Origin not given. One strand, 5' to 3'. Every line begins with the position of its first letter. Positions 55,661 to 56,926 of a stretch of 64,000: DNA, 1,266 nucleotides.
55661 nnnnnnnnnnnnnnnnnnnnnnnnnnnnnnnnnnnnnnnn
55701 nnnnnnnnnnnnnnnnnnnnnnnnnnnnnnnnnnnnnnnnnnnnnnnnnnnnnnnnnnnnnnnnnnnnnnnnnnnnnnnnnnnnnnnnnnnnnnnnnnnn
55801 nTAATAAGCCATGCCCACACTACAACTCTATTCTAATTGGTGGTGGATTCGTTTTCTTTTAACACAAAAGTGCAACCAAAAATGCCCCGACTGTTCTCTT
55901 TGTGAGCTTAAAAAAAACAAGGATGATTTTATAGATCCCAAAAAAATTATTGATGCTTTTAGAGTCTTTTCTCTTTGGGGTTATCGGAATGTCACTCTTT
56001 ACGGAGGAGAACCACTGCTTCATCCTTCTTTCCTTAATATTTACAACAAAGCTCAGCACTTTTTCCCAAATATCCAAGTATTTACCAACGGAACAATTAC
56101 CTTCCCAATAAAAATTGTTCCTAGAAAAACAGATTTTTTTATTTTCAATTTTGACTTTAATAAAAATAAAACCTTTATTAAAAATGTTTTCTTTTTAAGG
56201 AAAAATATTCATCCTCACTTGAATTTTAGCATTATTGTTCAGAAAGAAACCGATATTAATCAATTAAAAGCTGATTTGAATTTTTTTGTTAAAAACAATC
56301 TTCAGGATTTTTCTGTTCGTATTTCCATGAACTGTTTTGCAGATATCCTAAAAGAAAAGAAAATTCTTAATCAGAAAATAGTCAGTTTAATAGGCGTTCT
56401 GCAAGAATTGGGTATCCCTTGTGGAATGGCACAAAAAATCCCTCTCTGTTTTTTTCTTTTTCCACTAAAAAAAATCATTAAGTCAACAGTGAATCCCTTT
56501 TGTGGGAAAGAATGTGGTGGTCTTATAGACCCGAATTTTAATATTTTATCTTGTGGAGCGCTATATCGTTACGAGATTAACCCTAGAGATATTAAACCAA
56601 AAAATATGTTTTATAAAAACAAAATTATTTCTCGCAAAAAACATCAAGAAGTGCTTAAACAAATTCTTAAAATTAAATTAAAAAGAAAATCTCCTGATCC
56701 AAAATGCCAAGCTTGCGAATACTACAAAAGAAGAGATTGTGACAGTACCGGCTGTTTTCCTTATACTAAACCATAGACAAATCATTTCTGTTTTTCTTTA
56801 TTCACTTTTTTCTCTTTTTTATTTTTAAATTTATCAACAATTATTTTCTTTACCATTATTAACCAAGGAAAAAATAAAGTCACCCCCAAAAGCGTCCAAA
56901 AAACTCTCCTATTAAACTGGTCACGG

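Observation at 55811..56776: Radical-SAM paralog pair flanking the cassette; the second copy (63151-64000+) has a Cx6Cx3C spacing and has lost C-terminal cysteines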

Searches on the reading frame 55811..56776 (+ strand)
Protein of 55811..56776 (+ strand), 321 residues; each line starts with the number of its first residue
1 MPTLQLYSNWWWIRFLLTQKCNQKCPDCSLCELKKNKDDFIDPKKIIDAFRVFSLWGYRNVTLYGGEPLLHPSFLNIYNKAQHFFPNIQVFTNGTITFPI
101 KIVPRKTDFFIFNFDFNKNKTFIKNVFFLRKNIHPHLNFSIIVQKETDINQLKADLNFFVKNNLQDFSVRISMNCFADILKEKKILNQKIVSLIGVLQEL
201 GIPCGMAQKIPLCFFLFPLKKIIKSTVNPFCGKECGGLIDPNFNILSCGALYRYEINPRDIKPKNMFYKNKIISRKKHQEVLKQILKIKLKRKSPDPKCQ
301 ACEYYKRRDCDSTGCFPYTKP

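Call 5: search_protein_families(library=pfam, proteins=[window:55811-56776:+], max_evalue=1)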
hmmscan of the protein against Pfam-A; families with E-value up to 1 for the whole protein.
window:55811-56776:+ (321 aa): 2 families
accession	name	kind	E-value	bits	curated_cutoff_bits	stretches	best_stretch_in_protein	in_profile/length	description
PF04055.27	Radical_SAM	-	2.1e-07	31.7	29.5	1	17-96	3-88/166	Radical SAM superfamily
PF13353.11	Fer4_12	-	0.0003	21.5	22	1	16-91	10-89/137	4Fe-4S single cluster domain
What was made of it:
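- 55811..56776 (+): rSAM1: 321-aa radical SAM enzyme with a SPASM-like Cys-rich C-terminal half. It keeps all 12 family-conserved Cys. Pfam PF04055 31.7 bits (call 5).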

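Call 6: search_protein_families(library=ncbifam, proteins=[window:55811-56776:+], max_evalue=1)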
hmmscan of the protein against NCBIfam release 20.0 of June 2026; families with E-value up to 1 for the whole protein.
window:55811-56776:+ (321 aa): 29 families (the best 25 are shown)
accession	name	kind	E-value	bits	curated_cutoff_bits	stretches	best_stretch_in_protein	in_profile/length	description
NF001199.0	PRK00164.2-1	equivalog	4.8e-09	35.8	231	1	13-96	14-98/308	GTP 3',8-cyclase MoaA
TIGR02668.1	moaA_archaeal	equivalog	9.8e-09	34.6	325.25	1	13-96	12-96/303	GTP 3',8-cyclase MoaA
TIGR03977.1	rSAM_pair_HxsC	equivalog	1.3e-08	34.1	267.9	1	15-96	29-110/292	His-Xaa-Ser system radical SAM maturase HxsC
TIGR02666.1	moaA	equivalog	2.8e-08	33.1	284.05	1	13-95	12-101/336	GTP 3',8-cyclase MoaA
NF038283.1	viperin_w_prok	equivalog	1e-07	31.4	180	1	13-96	4-94/281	viperin family antiviral radical SAM protein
TIGR04251.1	SCM_rSAM_ScmF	equivalog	1.6e-06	27.8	400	1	13-99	6-95/353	SynChlorMet cassette radical SAM/SPASM protein ScmF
TIGR03963.1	rSAM_QueE_Clost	equivalog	2.6e-06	27.3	260.1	1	15-124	23-130/219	putative 7-carboxy-7-deazaguanine synthase QueE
TIGR04082.1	rSAM_for_selen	equivalog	1.9e-05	23.6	350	1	15-83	203-272/516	thio(seleno)oxazole modification radical SAM maturase SbtM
TIGR04051.1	rSAM_NirJ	equivalog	2.4e-05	23.5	515.45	1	17-96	8-87/354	heme d1 biosynthesis radical SAM protein NirJ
NF045646.2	rSAM_Se_TrsS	equivalog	3.1e-05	22.7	490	1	17-95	92-171/441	radical SAM (seleno)protein TrsS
TIGR04403.1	rSAM_skfB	equivalog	5.7e-05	22.1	300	1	16-94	109-186/402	sporulation killing factor system radical SAM maturase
TIGR04317.1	W_rSAM_matur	equivalog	6e-05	22.3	380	1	17-121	10-117/349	tungsten cofactor oxidoreductase radical SAM maturase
TIGR04167.1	rSAM_SeCys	equivalog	6.8e-05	22.2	300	1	17-98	14-94/303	arsenosugar biosynthesis radical SAM (seleno)protein ArsS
NF050035.1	rSAM_WgK_link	exception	0.00012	21.2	650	1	11-96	9-95/367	radical SAM/SPASM peptide maturase WgkB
TIGR03962.1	mycofact_rSAM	equivalog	0.00038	19.7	265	1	16-96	17-96/339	mycofactocin radical SAM maturase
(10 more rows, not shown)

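Call 8: find_encoding_contigs(protein=window:55811-56776:+, flank=10000, max_places=6)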
Protein window:55811-56776:+ (321 aa): 8 contigs read that carry it; 3 places shown.
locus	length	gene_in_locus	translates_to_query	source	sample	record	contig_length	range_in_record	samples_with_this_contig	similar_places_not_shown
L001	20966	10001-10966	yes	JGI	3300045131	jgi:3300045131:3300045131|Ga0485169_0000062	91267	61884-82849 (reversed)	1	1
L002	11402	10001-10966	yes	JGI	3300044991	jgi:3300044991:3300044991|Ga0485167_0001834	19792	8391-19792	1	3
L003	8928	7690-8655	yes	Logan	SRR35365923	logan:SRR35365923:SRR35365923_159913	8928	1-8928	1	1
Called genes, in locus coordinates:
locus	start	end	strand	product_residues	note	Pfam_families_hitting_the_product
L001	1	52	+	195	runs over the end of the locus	PF04542:Sigma70_r2, PF04545:Sigma70_r4 (weak), PF08281:Sigma70_r4_2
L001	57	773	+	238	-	-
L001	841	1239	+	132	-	-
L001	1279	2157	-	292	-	PF01790:LGT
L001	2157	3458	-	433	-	PF08245:Mur_ligase_M, PF02875:Mur_ligase_C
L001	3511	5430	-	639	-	PF03717:PBP_dimer, PF00905:Transpeptidase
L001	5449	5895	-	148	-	-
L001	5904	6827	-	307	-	PF01795:Methyltransf_5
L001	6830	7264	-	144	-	PF02381:MraZ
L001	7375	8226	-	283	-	-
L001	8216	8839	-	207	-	-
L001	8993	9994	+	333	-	PF02016:Peptidase_S66, PF17676:Peptidase_S66C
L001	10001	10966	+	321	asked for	PF04055:Radical_SAM (weak)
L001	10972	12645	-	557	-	-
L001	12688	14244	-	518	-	-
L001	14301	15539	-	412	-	-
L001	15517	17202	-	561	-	-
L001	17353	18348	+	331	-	PF04055:Radical_SAM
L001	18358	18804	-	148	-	-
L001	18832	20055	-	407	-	PF12704:MacB_PCD, PF02687:FtsX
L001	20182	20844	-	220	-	PF02463:SMC_N (faint), PF00005:ABC_tran, PF13304:AAA_21 (faint)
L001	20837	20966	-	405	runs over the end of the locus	PF25917:BSH_RND (weak), PF25973:BSH_CzcB, PF25984:BSH_YknX (weak), PF25967:RND-MFP_C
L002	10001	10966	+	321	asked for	PF04055:Radical_SAM (weak)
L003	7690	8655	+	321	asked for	PF04055:Radical_SAM (weak)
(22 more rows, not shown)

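Call 11: find_homologous_proteins(query=L001:17353-18345:+, max_evalue=0.00001)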
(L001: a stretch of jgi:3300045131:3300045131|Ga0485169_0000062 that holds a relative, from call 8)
Query L001:17353-18345:+ (331 aa): 1 proteins with E <= 0.00001 among 5896 candidates.
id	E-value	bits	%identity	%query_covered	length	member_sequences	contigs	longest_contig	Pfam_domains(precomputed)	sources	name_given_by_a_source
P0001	1.1e-218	743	100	100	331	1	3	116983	PF04055.28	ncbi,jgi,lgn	jgi:MoaA/NifB/PqqE/SkfB family radical SAM enzyme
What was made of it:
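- Tried and rejected: find_homologous_proteins returned only rSAM2 itself (call 11).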

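Call 15: find_related_loci(query=A1, collection=genome_contigs, flank=10000)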
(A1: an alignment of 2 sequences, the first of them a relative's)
Query A1 (331 aa) in genome_contigs; peptide patterns used: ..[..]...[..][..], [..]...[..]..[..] (x = any residue, [..] = any of these).
120 stretches matched a pattern, but none encodes a relative of the query by tblastn (E <= 1e-3).

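Call 16: search_protein_representatives(alignment_id=A1)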
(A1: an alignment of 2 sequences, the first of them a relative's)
Query: 2 sequences, 341 profile positions. Proteins with E-value up to 0.001 (for the whole library): 4222; up to 1e-10: 100; up to 1e-30: 6. The best 150 are listed.
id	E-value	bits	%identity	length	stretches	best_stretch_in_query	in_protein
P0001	9.4e-184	626.7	-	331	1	1-341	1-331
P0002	2.1e-54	201.4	-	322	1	29-341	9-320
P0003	4.7e-50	187.1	-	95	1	247-341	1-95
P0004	2.5e-42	161.7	-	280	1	70-336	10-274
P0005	1.6e-35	139.3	-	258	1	85-337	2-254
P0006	6.7e-33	130.7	-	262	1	85-337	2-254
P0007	9.1e-30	120.4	-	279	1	78-340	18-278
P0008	1.0e-29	120.2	-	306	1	31-330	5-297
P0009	3.8e-29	118.3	-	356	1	24-336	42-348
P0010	1.1e-28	116.7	-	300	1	33-337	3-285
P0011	4.2e-28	114.9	-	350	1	23-337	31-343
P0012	1.3e-27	113.3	-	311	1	32-340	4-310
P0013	2.7e-26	108.9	-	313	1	32-339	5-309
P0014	2.7e-26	108.9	-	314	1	29-336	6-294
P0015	3.3e-24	102.1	-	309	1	32-336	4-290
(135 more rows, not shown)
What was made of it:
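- Tried and rejected: The exhaustive HMMER search placed it alone in its 50% cluster (call 16).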

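Call 19: find_encoding_contigs(protein=P0004, flank=10000, max_places=4)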
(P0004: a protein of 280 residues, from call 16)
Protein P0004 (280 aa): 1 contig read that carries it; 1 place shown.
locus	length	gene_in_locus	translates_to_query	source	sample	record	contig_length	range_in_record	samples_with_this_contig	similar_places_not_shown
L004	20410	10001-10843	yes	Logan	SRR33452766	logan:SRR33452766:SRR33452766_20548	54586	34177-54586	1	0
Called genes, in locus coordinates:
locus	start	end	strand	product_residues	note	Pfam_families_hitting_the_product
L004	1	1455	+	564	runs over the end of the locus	PF04055:Radical_SAM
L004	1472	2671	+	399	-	PF13439:Glyco_transf_4, PF13579:Glyco_trans_4_4, PF00534:Glycos_transf_1, PF13692:Glyco_trans_1_4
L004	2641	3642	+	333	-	-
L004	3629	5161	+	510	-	PF04055:Radical_SAM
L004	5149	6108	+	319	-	PF01136:Peptidase_U32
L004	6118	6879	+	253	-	-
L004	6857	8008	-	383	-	PF04055:Radical_SAM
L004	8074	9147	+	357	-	PF00899:ThiF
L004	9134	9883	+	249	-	-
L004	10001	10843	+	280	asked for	-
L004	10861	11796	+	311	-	PF04055:Radical_SAM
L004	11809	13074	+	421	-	PF04055:Radical_SAM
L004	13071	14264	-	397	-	PF04055:Radical_SAM, PF13353:Fer4_12 (weak)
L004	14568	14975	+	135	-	-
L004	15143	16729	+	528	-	PF01835:MG2 (weak)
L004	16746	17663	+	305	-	PF05203:Hom_end_hint (faint), PF08517:AXH (faint), PF14890:Intein_splicing (faint)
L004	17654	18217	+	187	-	-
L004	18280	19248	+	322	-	PF04055:Radical_SAM, PF13186:SPASM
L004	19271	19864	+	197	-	PF00881:Nitroreductase, PF14512:TM1586_NiRdase (weak)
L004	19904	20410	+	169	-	?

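Call 24: find_related_loci(query=P0001, collection=metagenome_contigs, flank=10000)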
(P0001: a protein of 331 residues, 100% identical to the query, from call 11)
Query P0001 (331 aa) in metagenome_contigs; peptide patterns used: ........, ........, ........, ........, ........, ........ (x = any residue, [..] = any of these).
410 stretches matched a pattern, but none encodes a relative of the query by tblastn (E <= 1e-3).

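Call 26: find_encoding_contigs(protein=P0002, flank=10000, max_places=3)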
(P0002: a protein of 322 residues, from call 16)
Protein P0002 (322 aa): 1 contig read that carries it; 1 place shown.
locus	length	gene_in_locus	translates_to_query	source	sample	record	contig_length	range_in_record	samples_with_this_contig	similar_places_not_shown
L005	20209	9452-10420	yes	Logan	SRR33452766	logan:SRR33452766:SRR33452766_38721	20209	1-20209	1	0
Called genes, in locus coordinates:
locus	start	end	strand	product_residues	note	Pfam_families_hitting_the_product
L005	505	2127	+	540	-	-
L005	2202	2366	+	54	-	PF00471:Ribosomal_L33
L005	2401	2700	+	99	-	-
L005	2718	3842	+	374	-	PF13098:Thioredoxin_2 (weak), PF13462:Thioredoxin_4, PF01323:DSBA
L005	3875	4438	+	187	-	PF01558:POR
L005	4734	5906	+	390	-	PF01855:POR_N, PF17147:PFOR_II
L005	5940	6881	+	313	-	PF02775:TPP_enzyme_C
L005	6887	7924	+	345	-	PF04055:Radical_SAM, PF13186:SPASM (weak)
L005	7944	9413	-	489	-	PF04055:Radical_SAM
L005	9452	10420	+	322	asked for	PF04055:Radical_SAM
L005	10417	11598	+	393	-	PF04055:Radical_SAM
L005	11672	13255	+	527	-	-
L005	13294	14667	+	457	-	PF04055:Radical_SAM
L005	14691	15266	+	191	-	PF20221:DUF6580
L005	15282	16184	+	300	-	PF01079:Hint (weak), PF14890:Intein_splicing (faint)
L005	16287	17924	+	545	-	PF04055:Radical_SAM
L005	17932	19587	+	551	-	PF00156:Pribosyltran (weak), PF01011:PQQ (faint), PF13570:Beta-prop_ACSF4, PF07774:EMC1_C (faint), PF25292:Beta-prop_CGLA (faint), PF13360:PQQ_2, PF13570:Beta-prop_ACSF4, PF13360:PQQ_2 (weak)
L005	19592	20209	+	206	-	?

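Call 27: find_encoding_contigs(protein=P0005, flank=10000, max_places=3)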
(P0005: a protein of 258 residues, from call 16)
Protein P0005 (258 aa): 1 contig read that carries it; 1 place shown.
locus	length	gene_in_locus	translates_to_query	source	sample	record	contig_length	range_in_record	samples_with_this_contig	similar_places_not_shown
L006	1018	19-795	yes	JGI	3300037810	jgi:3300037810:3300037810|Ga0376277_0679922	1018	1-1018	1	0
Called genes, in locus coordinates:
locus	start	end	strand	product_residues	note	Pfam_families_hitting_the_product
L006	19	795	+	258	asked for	-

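Call 28: find_encoding_contigs(protein=P0007, flank=10000, max_places=3)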
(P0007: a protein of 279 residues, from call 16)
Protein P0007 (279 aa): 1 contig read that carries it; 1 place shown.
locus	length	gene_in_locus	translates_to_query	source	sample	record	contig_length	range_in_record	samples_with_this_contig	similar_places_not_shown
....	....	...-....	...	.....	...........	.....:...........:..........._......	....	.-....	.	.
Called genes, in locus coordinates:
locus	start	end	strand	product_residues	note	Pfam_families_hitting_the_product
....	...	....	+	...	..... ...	-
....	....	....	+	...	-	?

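Call 31: list_cluster_members(proteins=[P0001, window:55811-56773:+, window:60111-61334:-, window:56782-58485:-, P0002, P0012])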
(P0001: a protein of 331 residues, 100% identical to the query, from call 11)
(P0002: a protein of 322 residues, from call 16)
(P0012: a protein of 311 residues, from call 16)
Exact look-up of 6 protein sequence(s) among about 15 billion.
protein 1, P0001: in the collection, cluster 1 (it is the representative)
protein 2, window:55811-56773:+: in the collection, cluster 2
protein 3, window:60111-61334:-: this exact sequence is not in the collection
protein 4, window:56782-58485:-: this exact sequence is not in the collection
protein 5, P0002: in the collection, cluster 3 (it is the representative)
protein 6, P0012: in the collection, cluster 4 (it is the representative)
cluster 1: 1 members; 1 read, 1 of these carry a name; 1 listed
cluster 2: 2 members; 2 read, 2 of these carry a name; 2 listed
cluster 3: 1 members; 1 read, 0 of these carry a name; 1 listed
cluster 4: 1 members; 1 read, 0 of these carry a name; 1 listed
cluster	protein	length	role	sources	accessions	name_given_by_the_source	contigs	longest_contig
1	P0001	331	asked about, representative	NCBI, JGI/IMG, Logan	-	MoaA/NifB/PqqE/SkfB family radical SAM enzyme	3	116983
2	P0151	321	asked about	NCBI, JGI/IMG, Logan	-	MoaA/NifB/PqqE/SkfB family radical SAM enzyme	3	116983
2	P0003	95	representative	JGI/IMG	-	hypothetical protein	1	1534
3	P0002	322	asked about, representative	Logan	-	-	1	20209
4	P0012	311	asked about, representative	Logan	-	-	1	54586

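Call 32: find_encoding_contigs(protein=P0001, flank=10000, max_places=6)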
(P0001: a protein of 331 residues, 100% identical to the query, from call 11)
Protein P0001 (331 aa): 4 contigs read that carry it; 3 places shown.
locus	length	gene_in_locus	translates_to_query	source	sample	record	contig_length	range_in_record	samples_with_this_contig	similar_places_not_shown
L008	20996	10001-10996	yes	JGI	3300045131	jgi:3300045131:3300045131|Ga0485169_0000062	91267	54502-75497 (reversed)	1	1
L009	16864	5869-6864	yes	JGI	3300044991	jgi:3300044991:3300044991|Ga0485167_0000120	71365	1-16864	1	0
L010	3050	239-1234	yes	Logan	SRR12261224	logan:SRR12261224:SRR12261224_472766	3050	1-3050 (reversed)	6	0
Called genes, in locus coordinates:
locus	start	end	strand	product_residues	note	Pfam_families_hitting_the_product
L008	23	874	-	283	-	-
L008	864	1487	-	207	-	-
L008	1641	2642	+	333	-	PF02016:Peptidase_S66, PF17676:Peptidase_S66C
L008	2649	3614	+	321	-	PF04055:Radical_SAM (weak)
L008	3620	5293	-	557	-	-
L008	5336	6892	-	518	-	-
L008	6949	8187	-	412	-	-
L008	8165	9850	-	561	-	-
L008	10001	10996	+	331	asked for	PF04055:Radical_SAM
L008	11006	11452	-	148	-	-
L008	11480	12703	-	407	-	PF12704:MacB_PCD, PF02687:FtsX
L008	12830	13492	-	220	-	PF02463:SMC_N (faint), PF00005:ABC_tran, PF13304:AAA_21 (faint)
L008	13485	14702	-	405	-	PF25917:BSH_RND (weak), PF25973:BSH_CzcB, PF25984:BSH_YknX (weak), PF25967:RND-MFP_C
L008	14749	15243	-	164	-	-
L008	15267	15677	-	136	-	-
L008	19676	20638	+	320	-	PF04055:Radical_SAM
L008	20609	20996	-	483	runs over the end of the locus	PF04055:Radical_SAM, PF13353:Fer4_12 (faint)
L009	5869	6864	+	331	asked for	PF04055:Radical_SAM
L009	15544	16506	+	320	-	PF04055:Radical_SAM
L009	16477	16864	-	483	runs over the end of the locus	PF04055:Radical_SAM, PF13353:Fer4_12 (faint)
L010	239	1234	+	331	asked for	PF04055:Radical_SAM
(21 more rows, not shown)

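Call 39: search_protein_families(library=ncbifam, alignment_id=A3, max_evalue=0.001)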
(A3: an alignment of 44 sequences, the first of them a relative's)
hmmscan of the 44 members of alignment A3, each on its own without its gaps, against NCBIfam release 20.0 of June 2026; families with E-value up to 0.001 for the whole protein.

A. member 1, P0001 (331 aa): 24 families
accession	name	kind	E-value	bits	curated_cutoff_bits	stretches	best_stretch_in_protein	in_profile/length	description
NF001199.0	PRK00164.2-1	equivalog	2.8e-13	49.7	231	1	22-114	7-98/308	GTP 3',8-cyclase MoaA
TIGR02668.1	moaA_archaeal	equivalog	1e-11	44.4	325.25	1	29-114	10-96/303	GTP 3',8-cyclase MoaA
TIGR04317.1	W_rSAM_matur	equivalog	8.6e-11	41.5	380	1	30-186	5-165/349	tungsten cofactor oxidoreductase radical SAM maturase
TIGR04051.1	rSAM_NirJ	equivalog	1.8e-10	40.4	515.45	1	34-124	7-96/354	heme d1 biosynthesis radical SAM protein NirJ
NF038283.1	viperin_w_prok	equivalog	1.9e-09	37.1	180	1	35-114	8-94/281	viperin family antiviral radical SAM protein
TIGR02666.1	moaA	equivalog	1.1e-08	34.4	284.05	1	29-113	10-101/336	GTP 3',8-cyclase MoaA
TIGR04054.1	rSAM_NirJ1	equivalog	2.8e-08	32.8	650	1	32-114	39-121/387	putative heme d1 biosynthesis radical SAM protein NirJ1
TIGR03962.1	mycofact_rSAM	equivalog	1.3e-07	31.1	265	1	31-114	14-96/339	mycofactocin radical SAM maturase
TIGR04082.1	rSAM_for_selen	equivalog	3.7e-07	29.3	350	1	22-100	194-271/516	thio(seleno)oxazole modification radical SAM maturase SbtM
TIGR04546.1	rSAM_ahbC_deAc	equivalog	9.6e-07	27.9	650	1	33-114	43-124/390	12,18-didecarboxysiroheme deacetylase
TIGR04545.1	rSAM_ahbD_hemeb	equivalog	1.9e-06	27.6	500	0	34-124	5-94/339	heme b synthase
TIGR04167.1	rSAM_SeCys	equivalog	3.3e-06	26.5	300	1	28-116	7-94/303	arsenosugar biosynthesis radical SAM (seleno)protein ArsS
TIGR04055.1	rSAM_NirJ2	equivalog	4.8e-06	26.3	500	1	33-114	4-84/326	putative heme d1 biosynthesis radical SAM protein NirJ2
TIGR04303.1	GeoRSP_rSAM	equivalog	1.7e-05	24.6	400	1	31-112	7-83/325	GeoRSP system radical SAM/SPASM protein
NF045702.1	rSAM_GDGT_ether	equivalog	2.5e-05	23.1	450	1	30-113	87-174/486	tetraether lipid synthase Tes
TIGR04347.1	pseudo_SAM_Halo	equivalog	3.4e-05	23.3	525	1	33-114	42-123/390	TIGR04347 family pseudo-SAM/SPASM protein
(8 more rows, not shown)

B. families by the number of members that match (of 44 scanned): 77 families (the first 25 are shown)
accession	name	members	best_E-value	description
TIGR02668.1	moaA_archaeal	44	1e-16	GTP 3',8-cyclase MoaA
NF001199.0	PRK00164.2-1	44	1.8e-15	GTP 3',8-cyclase MoaA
TIGR02666.1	moaA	44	2.2e-14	GTP 3',8-cyclase MoaA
NF045646.2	rSAM_Se_TrsS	44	4.6e-13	radical SAM (seleno)protein TrsS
TIGR04167.1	rSAM_SeCys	44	2.3e-10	arsenosugar biosynthesis radical SAM (seleno)protein ArsS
TIGR03977.1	rSAM_pair_HxsC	42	5.9e-10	His-Xaa-Ser system radical SAM maturase HxsC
NF038283.1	viperin_w_prok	41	9.3e-16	viperin family antiviral radical SAM protein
TIGR03962.1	mycofact_rSAM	40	2e-15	mycofactocin radical SAM maturase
TIGR04317.1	W_rSAM_matur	39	1.2e-13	tungsten cofactor oxidoreductase radical SAM maturase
TIGR02495.1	NrdG2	38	2.7e-09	anaerobic ribonucleoside-triphosphate reductase activating protein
TIGR04403.1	rSAM_skfB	37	1.9e-10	sporulation killing factor system radical SAM maturase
NF012164.0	AlbA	35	1.7e-09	subtilosin maturase AlbA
NF045702.1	rSAM_GDGT_ether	34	8e-11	tetraether lipid synthase Tes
NF050035.1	rSAM_WgK_link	34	8.7e-10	radical SAM/SPASM peptide maturase WgkB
TIGR04251.1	SCM_rSAM_ScmF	34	6.4e-09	SynChlorMet cassette radical SAM/SPASM protein ScmF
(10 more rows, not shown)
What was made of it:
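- On TIGR04347 pseudo-SAM/SPASM: 22.7-23.3 bits (calls 6, 39).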

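Call 42: predict_structure(alignment_id=A3)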
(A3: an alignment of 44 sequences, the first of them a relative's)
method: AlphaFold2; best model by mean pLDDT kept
length: 331 residues; sequences in the alignment: 44
mean_pLDDT: 86.3   pTM: 0.85
mean pLDDT of the five models: 86.3, 86.3, 85.7, 84.3, 83.7
residues with pLDDT >= 90: 187; 70-90: 102; 50-70: 22; < 50: 20
segments of 3 or more residues with pLDDT < 50: 8-13, 15-22
pLDDT, mean of each block of 10 residues (from residue 1): 49 46 71 93 71 81 98 97 94 97 97 85 96 82 86 95 96 93 94 89 98 97 92 94 81 90 84 87 95 91 78 86 72 36
secondary structure, 60 per line:
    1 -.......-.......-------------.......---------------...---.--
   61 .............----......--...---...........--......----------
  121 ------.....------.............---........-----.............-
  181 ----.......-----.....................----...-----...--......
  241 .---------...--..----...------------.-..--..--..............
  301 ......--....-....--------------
elements in order: H2-8 H10-16 E30-36 H61-73 E78-83 H92-102 E105-110 E127-131 H138-150 E154-161 H167-179 E185-191 H197-217 E222-224 H235-241 E262-264 H287-306 H309-312 H314-317
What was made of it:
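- The predicted fold is confident (call 42).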
